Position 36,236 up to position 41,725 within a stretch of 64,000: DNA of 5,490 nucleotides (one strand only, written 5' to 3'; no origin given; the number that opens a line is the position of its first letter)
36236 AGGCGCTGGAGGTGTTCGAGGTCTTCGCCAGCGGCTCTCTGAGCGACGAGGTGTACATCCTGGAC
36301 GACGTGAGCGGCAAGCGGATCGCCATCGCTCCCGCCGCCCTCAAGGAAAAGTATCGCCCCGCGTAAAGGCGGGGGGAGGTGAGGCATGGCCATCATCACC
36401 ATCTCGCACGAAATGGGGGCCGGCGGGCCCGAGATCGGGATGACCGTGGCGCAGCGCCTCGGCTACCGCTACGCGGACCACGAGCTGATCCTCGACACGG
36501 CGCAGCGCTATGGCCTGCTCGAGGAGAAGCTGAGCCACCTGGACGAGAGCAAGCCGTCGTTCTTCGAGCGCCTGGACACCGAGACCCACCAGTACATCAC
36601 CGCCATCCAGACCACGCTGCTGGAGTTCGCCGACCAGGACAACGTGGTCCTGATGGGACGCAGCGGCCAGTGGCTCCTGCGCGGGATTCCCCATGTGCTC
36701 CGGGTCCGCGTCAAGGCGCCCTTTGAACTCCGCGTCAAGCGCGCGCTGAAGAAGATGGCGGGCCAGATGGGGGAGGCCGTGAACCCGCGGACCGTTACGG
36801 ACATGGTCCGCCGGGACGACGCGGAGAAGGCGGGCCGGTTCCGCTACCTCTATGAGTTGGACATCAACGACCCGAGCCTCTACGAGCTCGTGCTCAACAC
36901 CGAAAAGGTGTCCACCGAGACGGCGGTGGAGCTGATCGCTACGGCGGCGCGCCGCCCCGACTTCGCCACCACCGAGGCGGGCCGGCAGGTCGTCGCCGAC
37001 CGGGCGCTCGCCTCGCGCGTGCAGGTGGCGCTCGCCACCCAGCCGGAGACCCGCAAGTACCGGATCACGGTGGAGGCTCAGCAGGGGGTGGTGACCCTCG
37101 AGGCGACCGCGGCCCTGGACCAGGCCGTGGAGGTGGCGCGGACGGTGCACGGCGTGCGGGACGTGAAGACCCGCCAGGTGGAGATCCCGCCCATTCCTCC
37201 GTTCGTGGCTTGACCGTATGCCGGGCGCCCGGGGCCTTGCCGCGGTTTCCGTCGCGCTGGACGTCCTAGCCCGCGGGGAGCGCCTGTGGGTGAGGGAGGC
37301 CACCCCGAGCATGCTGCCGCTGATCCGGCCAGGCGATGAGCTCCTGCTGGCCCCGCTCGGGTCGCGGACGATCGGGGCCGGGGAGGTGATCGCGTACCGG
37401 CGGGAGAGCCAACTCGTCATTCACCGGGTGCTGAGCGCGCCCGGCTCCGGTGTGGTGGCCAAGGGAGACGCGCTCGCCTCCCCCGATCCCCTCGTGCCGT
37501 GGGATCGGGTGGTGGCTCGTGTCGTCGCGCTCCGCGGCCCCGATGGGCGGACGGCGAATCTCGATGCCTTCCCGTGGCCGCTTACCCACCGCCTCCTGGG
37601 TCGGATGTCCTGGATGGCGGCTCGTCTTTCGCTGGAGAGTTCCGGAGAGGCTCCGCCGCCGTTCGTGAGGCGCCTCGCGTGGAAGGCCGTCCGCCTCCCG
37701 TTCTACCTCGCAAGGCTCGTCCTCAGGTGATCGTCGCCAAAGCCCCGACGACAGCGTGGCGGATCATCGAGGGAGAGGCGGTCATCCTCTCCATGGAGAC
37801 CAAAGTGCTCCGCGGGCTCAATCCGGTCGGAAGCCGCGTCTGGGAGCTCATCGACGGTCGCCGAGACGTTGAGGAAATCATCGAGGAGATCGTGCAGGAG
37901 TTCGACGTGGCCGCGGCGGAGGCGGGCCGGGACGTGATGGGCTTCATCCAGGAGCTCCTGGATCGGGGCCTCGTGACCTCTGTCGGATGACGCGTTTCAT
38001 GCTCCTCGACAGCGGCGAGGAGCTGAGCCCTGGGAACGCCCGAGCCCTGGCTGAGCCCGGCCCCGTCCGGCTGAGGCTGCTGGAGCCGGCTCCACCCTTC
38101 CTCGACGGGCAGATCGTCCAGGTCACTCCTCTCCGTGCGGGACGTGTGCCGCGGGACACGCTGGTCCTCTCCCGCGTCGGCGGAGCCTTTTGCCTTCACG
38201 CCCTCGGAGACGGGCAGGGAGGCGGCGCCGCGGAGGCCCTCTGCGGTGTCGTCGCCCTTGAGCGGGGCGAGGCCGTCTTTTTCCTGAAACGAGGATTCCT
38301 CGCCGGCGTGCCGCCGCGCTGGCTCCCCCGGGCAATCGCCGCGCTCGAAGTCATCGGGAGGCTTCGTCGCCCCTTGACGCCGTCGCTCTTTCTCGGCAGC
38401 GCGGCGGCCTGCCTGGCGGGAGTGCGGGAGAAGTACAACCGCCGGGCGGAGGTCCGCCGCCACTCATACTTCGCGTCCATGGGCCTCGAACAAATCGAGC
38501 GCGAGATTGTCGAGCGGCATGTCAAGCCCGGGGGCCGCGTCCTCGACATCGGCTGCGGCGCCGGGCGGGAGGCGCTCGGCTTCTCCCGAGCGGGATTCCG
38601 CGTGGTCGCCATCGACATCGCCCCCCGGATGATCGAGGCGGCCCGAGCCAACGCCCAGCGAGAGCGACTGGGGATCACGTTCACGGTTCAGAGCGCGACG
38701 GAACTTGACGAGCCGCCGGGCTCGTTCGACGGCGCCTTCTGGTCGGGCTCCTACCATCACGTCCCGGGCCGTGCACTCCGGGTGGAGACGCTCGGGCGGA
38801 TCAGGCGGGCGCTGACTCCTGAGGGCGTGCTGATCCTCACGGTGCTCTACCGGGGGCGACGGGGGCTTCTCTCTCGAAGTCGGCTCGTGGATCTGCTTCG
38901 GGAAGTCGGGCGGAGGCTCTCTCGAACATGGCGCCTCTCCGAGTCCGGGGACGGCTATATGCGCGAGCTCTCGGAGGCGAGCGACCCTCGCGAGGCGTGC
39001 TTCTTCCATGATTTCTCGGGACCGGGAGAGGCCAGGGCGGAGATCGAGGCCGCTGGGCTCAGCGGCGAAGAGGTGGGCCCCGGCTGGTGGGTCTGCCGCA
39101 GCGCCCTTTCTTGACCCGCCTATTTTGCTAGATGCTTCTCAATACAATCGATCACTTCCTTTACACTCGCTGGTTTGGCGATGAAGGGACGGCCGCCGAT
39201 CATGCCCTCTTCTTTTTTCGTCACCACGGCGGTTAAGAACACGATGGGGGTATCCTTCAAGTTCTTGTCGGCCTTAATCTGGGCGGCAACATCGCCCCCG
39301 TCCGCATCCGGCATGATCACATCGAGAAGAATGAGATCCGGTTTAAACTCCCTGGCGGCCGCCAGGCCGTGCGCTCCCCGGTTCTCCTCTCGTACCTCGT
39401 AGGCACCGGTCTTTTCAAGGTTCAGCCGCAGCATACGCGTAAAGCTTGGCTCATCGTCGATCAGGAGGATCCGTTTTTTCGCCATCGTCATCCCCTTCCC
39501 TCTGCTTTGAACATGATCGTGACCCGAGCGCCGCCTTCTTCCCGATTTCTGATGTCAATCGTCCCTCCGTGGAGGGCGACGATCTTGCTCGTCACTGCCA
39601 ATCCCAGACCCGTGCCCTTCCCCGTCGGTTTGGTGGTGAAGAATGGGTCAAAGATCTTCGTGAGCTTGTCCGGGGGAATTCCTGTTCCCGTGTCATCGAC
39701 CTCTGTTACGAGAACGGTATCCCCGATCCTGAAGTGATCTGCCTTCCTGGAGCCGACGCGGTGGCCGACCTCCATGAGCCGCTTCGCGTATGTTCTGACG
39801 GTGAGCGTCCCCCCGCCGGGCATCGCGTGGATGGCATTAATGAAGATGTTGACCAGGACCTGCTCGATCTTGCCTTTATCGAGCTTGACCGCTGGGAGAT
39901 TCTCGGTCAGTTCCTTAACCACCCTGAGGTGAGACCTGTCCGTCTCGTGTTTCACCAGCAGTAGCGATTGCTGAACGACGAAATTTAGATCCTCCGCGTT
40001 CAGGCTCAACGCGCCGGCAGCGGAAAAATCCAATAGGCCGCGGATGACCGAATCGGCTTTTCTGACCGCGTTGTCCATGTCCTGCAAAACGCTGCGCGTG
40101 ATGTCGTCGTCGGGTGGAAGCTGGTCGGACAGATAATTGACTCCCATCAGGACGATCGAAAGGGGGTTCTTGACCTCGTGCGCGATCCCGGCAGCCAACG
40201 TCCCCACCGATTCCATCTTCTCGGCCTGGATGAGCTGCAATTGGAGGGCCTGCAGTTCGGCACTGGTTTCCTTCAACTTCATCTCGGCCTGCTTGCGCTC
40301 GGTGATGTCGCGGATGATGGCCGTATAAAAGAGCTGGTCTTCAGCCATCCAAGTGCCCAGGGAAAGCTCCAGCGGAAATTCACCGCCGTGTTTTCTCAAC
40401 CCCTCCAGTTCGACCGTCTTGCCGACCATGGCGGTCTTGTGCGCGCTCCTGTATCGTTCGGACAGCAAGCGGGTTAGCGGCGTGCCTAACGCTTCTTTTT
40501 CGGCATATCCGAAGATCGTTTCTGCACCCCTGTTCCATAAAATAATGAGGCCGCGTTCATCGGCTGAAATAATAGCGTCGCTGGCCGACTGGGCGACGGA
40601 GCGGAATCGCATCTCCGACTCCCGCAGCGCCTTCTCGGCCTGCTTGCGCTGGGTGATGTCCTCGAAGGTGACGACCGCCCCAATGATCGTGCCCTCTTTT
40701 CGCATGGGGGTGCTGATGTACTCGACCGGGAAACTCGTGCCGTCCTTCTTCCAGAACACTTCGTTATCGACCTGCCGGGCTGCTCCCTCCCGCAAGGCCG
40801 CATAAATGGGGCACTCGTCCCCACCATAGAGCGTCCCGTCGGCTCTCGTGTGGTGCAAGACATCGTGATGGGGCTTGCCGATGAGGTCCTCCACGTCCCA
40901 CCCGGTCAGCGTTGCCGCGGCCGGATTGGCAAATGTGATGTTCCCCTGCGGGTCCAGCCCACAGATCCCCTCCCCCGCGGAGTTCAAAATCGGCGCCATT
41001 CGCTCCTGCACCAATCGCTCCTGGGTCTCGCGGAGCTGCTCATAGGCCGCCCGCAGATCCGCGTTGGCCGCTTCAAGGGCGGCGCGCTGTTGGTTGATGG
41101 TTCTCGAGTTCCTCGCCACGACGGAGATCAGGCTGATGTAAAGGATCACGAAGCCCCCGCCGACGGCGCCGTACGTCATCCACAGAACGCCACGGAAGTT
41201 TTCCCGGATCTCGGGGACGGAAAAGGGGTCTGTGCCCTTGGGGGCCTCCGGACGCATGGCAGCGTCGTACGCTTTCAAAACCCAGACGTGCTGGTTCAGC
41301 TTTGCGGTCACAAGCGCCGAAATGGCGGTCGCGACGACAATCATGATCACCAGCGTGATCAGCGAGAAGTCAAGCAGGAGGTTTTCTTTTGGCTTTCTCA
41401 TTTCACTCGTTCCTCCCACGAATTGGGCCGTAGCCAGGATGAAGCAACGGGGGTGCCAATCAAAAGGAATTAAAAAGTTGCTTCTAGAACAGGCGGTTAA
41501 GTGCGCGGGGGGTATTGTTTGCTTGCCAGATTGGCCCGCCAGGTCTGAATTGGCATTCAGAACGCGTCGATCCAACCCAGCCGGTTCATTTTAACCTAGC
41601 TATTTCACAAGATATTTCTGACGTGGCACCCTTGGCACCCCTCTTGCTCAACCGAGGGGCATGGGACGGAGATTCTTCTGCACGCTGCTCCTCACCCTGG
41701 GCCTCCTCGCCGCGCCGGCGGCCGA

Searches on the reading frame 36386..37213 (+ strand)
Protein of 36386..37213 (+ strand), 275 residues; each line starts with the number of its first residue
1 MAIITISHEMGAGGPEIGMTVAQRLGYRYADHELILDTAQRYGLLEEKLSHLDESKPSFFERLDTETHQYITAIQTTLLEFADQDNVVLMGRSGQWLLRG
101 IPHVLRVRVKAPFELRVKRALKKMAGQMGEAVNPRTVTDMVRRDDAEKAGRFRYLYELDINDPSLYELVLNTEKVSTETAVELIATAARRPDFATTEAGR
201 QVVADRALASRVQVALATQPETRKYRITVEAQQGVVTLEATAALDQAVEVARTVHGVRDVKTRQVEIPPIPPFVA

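Call 48: search_protein_families(library=pfam, proteins=[window:36386-37213:+], max_evalue=0.00001)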
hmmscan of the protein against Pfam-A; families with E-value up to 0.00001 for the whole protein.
window:36386-37213:+ (275 aa): 2 families
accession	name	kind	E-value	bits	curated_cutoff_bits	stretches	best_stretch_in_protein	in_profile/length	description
PF13189.12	Cytidylate_kin2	-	1.6e-39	136.3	28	1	3-174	1-176/176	Cytidylate kinase-like family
PF04972.22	BON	-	6.1e-06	26.9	27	1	205-267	2-67/69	BON domain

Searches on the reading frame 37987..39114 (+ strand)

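Call 48: search_protein_families(library=pfam, proteins=[window:37987-39114:+], max_evalue=0.00001)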
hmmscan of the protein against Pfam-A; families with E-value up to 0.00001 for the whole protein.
window:37987-39114:+ (375 aa): 6 families
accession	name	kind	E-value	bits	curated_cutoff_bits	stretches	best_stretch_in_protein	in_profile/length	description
PF13649.12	Methyltransf_25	-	3.3e-20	73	27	1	185-280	1-97/97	Methyltransferase domain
PF08241.18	Methyltransf_11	-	5.3e-19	69.1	21.2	1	186-284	1-95/95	Methyltransferase domain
PF13847.12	Methyltransf_31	-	1.6e-14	54.3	27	1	181-285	3-110/145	Methyltransferase domain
PF08242.18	Methyltransf_12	-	2.1e-14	54.4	30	1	186-282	1-98/98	Methyltransferase domain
PF13489.12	Methyltransf_23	-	1.8e-12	47.7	27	1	180-287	21-119/164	Methyltransferase domain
PF01209.24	Ubie_methyltran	-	4.3e-06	26.7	20.1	1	172-281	36-148/233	ubiE/COQ5 methyltransferase family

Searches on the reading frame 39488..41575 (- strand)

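Call 48: search_protein_families(library=pfam, proteins=[window:39488-41575:-], max_evalue=0.00001)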
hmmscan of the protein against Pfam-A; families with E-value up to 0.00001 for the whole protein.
window:39488-41575:- (695 aa): 7 families
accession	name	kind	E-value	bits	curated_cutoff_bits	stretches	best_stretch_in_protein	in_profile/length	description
PF00989.32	PAS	-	2.8e-31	108.3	22.6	2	192-307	2-113/113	PAS fold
PF13426.13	PAS_9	-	1.3e-26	93.3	27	2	202-309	2-103/103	PAS domain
PF02518.31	HATPase_c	-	4.5e-22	79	26.4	1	567-691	3-109/111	Histidine kinase-, DNA gyrase B-, and HSP90-like ATPase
PF08448.16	PAS_4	-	1.6e-21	77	23.1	1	197-312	1-110/110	PAS fold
PF13188.13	PAS_8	-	3.4e-15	55.7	21.8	1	323-371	2-47/65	PAS domain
PF12860.13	PAS_7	-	1.6e-10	41.6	27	1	197-314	1-114/115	PAS fold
PF00512.31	HisKA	-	1.7e-08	34.8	26.9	1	458-520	3-63/66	His Kinase A (phospho-acceptor) domain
